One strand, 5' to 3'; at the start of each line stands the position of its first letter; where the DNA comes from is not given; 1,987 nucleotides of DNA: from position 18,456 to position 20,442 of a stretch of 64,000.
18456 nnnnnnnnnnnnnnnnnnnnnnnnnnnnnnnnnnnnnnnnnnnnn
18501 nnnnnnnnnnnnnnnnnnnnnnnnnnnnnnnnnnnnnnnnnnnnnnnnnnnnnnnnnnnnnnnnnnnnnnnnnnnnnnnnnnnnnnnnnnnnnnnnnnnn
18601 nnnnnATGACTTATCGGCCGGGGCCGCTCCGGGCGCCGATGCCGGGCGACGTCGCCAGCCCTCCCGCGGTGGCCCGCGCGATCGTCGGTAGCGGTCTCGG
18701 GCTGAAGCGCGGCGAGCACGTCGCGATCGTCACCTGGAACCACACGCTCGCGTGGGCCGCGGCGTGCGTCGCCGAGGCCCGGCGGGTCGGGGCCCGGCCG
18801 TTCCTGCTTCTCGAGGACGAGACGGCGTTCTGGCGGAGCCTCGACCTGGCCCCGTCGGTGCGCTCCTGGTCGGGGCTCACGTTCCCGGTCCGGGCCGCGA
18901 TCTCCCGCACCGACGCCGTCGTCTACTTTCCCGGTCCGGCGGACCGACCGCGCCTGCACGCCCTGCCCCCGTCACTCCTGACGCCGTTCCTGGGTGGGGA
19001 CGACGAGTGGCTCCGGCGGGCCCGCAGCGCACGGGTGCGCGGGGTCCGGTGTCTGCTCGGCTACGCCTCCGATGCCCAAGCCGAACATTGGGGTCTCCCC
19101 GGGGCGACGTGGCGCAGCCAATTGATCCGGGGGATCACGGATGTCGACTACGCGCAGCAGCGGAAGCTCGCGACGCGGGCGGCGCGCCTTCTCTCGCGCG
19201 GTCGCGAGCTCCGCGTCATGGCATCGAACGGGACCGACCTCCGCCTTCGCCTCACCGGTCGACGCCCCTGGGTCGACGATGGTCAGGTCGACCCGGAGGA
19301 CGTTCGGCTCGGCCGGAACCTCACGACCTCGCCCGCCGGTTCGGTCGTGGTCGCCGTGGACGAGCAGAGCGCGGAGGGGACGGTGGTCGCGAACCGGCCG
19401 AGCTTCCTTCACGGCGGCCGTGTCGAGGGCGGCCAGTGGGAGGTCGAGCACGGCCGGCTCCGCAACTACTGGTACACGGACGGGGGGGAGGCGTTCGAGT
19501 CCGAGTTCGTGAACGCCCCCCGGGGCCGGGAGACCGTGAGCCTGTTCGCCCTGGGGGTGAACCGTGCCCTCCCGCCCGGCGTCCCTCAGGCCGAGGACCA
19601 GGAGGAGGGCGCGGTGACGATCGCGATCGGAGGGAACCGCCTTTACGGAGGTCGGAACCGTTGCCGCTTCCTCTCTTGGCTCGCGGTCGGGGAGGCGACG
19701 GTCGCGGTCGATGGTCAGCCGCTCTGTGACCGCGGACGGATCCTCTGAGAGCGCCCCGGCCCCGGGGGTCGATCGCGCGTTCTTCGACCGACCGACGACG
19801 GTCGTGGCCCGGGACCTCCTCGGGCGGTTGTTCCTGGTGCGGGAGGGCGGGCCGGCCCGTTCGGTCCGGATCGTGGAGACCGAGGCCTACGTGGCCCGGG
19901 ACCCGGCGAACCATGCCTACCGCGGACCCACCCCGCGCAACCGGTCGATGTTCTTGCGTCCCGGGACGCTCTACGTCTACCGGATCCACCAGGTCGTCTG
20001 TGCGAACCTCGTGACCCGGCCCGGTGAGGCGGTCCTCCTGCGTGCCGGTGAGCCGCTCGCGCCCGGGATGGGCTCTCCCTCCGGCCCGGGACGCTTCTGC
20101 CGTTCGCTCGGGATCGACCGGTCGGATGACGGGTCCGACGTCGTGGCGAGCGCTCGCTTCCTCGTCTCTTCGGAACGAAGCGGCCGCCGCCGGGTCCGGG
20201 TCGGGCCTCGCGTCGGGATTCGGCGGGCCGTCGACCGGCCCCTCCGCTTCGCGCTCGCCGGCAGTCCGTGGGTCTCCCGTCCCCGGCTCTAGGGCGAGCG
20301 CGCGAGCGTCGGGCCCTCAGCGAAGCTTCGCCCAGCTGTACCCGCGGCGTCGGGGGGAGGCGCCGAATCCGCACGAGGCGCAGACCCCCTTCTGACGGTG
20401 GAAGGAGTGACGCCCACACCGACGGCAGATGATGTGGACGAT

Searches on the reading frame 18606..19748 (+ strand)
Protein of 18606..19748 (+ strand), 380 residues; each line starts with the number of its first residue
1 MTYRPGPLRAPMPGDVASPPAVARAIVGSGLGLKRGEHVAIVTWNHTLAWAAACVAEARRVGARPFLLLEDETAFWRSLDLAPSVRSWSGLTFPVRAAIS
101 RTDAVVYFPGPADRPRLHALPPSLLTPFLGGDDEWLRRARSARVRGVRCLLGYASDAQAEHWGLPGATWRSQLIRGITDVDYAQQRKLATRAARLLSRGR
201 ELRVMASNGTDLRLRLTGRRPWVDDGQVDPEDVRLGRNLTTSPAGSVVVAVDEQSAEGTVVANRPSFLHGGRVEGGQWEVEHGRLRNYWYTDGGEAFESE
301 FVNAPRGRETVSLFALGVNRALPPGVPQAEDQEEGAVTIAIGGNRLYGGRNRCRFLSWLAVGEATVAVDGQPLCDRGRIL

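Call 13: search_protein_families(library=pfam, proteins=[window:18606-19748:+], max_evalue=0.01)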
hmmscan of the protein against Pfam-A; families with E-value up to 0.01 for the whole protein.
window:18606-19748:+ (380 aa): 1 family
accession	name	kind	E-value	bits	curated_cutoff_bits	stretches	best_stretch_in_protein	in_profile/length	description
PF02073.20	Peptidase_M29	-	9.2e-13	48.2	27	1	185-319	189-320/406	Thermophilic metalloprotease (M29)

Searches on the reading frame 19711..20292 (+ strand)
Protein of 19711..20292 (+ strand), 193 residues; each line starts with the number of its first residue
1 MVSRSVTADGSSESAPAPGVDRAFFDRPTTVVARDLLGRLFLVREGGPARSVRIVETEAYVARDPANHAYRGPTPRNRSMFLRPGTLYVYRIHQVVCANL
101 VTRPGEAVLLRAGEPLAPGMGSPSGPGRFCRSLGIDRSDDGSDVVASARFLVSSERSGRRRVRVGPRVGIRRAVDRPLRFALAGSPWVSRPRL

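Call 13: search_protein_families(library=pfam, proteins=[window:19711-20292:+], max_evalue=0.01)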
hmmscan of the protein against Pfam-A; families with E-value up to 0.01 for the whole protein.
window:19711-20292:+ (193 aa): 1 family
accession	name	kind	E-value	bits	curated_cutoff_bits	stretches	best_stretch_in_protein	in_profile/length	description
PF02245.21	Pur_DNA_glyco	-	2.6e-45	154.4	27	1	24-186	2-181/181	Methylpurine-DNA glycosylase (MPG)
